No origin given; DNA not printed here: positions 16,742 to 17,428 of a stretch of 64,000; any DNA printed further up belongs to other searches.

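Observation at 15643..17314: Second, divergent sulfur-relay module: DsrE-TusA-DsrE under a paralogous ArsR with its own perfect 8-2-8 palindrome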

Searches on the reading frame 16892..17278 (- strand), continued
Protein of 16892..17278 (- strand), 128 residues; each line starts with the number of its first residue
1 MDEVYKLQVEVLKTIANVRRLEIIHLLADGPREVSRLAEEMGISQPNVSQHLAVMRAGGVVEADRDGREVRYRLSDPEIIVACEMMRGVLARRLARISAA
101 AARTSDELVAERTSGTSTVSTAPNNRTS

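Call 49: find_encoding_contigs(protein=P0371, flank=5000, max_places=1)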
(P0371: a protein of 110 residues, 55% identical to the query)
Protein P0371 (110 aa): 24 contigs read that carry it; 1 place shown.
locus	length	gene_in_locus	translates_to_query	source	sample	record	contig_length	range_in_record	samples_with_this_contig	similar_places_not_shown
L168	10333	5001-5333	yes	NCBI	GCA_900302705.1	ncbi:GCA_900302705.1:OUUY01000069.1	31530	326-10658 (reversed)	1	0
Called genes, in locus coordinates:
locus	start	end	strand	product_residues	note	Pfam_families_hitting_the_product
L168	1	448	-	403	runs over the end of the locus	PF00926:DHBP_synthase, PF00925:GTP_cyclohydro2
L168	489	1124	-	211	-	PF00677:Lum_binding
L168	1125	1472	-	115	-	-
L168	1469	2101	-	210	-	PF10502:Peptidase_S26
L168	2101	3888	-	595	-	PF00009:GTP_EFTU, PF22042:EF-G_D2 (weak), PF03144:GTP_EFTU_D2, PF00679:EFG_C, PF06421:LepA_C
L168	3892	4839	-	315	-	PF00480:ROK, PF01869:BcrAD_BadFG (faint), PF02685:Glucokinase (faint)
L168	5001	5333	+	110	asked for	PF12840:HTH_20, PF01022:HTH_5, PF12802:MarR_2 (weak)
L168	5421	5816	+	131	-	-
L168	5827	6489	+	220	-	PF00005:ABC_tran, PF13304:AAA_21 (faint)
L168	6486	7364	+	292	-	PF18075:FtsX_ECD, PF02687:FtsX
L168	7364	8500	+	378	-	PF01551:Peptidase_M23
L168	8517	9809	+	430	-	PF22694:CtpB_N-like, PF00595:PDZ, PF13180:PDZ_2, PF17820:PDZ_6, PF03572:Peptidase_S41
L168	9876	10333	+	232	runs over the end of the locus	PF03104:DNA_pol_B_exo1 (faint), PF13482:RNase_H_2 (weak), PF10108:DNA_pol_B_exo2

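Call 50: find_encoding_contigs(protein=P0385, flank=5000, max_places=1)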
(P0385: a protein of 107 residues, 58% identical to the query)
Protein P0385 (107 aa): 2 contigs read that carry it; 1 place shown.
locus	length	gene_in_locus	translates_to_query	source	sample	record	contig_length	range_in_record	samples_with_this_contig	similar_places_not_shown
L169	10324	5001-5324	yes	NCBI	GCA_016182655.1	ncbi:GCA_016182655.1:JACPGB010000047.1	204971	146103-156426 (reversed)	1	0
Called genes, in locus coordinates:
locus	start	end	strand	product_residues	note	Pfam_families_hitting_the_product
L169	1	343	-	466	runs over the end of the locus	PF00072:Response_reg, PF00990:GGDEF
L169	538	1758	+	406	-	-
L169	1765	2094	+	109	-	PF02311:AraC_binding, PF07883:Cupin_2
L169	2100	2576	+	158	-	PF00578:AhpC-TSA, PF08534:Redoxin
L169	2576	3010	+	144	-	PF09350:DJC28_CD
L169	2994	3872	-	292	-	PF01112:Asparaginase_2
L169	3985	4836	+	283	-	PF13482:RNase_H_2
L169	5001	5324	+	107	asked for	PF12802:MarR_2, PF12840:HTH_20, PF01022:HTH_5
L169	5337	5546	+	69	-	PF11127:YgaP-like_TM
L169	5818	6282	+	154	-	-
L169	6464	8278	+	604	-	PF00009:GTP_EFTU, PF01926:MMR_HSR1 (faint), PF22042:EF-G_D2, PF03144:GTP_EFTU_D2, PF00679:EFG_C, PF21018:BipA_C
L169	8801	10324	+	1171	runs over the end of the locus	PF00672:HAMP, PF08447:PAS_3, PF00989:PAS, PF08448:PAS_4, PF13426:PAS_9, PF08447:PAS_3, PF00990:GGDEF, PF00563:EAL, +2 more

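Call 51: find_encoding_contigs(protein=P0324, flank=5000, max_places=1)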
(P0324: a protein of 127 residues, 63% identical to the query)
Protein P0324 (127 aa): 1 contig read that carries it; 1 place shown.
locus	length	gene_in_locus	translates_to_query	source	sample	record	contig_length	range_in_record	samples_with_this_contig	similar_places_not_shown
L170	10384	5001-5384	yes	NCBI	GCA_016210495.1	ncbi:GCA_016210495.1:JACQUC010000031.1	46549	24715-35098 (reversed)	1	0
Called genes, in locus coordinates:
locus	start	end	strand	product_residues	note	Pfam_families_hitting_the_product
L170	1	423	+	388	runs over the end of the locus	PF12838:Fer4_7 (weak), PF13183:Fer4_8, PF13534:Fer4_17 (weak), PF02754:CCG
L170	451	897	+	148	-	PF01597:GCV_H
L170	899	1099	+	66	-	-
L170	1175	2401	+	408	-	PF01266:DAO (faint), PF07992:Pyr_redox_2, PF21706:FCSD_central (weak)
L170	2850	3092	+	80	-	PF09851:SHOCT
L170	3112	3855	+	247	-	-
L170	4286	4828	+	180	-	-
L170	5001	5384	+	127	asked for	PF12802:MarR_2 (weak), PF12840:HTH_20, PF01022:HTH_5, PF21476:PF0610-like_N (faint)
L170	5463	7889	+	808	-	PF20437:LonC_helical, PF13654:AAA_32, PF20436:LonB_AAA-LID, PF05362:Lon_C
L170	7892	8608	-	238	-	PF14512:TM1586_NiRdase (faint), PF00881:Nitroreductase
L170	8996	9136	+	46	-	-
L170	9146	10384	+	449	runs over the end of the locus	PF13905:Thioredoxin_8 (weak), PF25021:TEN_NHL (faint), PF01436:NHL (weak)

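Call 72: predict_structure(alignment_id=A2)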
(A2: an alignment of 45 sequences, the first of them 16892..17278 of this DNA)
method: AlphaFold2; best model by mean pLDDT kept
length: 128 residues; sequences in the alignment: 45
mean_pLDDT: 88.6   pTM: 0.73
mean pLDDT of the five models: 88.6, 88.5, 87.1, 86.9, 86.3
residues with pLDDT >= 90: 94; 70-90: 19; 50-70: 4; < 50: 11
segments of 3 or more residues with pLDDT < 50: 117-122, 124-128
pLDDT, mean of each block of 10 residues (from residue 1): 93 97 97 98 98 98 93 97 97 94 79 58 45
secondary structure, 60 per line:
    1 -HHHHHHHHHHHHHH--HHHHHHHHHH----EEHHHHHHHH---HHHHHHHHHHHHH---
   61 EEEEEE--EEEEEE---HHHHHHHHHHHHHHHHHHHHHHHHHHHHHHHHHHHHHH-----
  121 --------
elements in order: H2-15 H18-27 H34-41 H45-57 E61-66 E69-74 H78-115

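Call 74: fold_search(model_id=the predicted structure, library=pdb)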
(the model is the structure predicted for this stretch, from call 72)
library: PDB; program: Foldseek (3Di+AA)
matches with E <= 10: 1492; with E <= 0.001: 114
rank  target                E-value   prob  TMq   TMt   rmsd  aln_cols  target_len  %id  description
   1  8qkf_A                9.4e-09  1.00  0.68  0.87   1.2        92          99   32  SmtB protein of Mycobacterium smegmatis (released 2024-09-25)
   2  6jmi_A                7.1e-08  1.00  0.65  0.81   1.9        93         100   40  Crystal structure of M.tuberculosis Rv0081 (released 2019-04-10)
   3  8qkf_B                8.1e-08  1.00  0.61  0.82   1.8        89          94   35  SmtB protein of Mycobacterium smegmatis (released 2024-09-25)
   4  4k2e_B                1.6e-07  1.00  0.63  0.85   1.9        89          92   34  HlyU from Vibrio cholerae N16961 (released 2014-04-30)
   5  4k2e_A                2.0e-07  1.00  0.61  0.80   2.2        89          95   34  HlyU from Vibrio cholerae N16961 (released 2014-04-30)
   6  6cdb_B                2.3e-07  1.00  0.64  0.84   1.5        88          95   23  Crystal Structure of V66L CzrA in the Zn(II)bound state (released 2018-07-11)
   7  2kko_MODEL_1_A        2.3e-07  1.00  0.67  0.78   1.6        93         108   31  Solution NMR structure of the homodimeric winged helix-turn-helix DNA-binding domain (fragment 1-100) Mb0332 f (released 2009-08-11)
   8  6jmi_B                3.4e-07  1.00  0.62  0.81   2.2        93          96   40  Crystal structure of M.tuberculosis Rv0081 (released 2019-04-10)
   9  4ooi_B                4.2e-07  1.00  0.63  0.82   1.8        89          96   34  Reduced HlyU from Vibrio cholerae N16961 (released 2014-12-31)
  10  6jmi_C                4.4e-07  1.00  0.61  0.79   2.4        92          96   39  Crystal structure of M.tuberculosis Rv0081 (released 2019-04-10)
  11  1r1u_B                5.1e-07  1.00  0.66  0.90   1.4        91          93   22  Crystal structure of the metal-sensing transcriptional repressor CzrA from Staphylococcus aureus in the apo-form (released 2004-05-18)
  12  1r1u_A                5.8e-07  1.00  0.65  0.87   1.4        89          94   22  Crystal structure of the metal-sensing transcriptional repressor CzrA from Staphylococcus aureus in the apo-form (released 2004-05-18)
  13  1r23_A                6.6e-07  1.00  0.64  0.77   1.9        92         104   29  Crystal structure of the cyanobacterial metallothionein repressor SmtB in the Zn1-form (one Zn(II) per dimer) (released 2004-05-18)
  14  4ggg_A                7.0e-07  1.00  0.64  0.87   1.3        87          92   24  Crystal structure of V66A/L68V CzrA in the Zn(II)bound state. (released 2013-02-06)
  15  4ggg_B                8.0e-07  1.00  0.66  0.89   1.3        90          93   23  Crystal structure of V66A/L68V CzrA in the Zn(II)bound state. (released 2013-02-06)
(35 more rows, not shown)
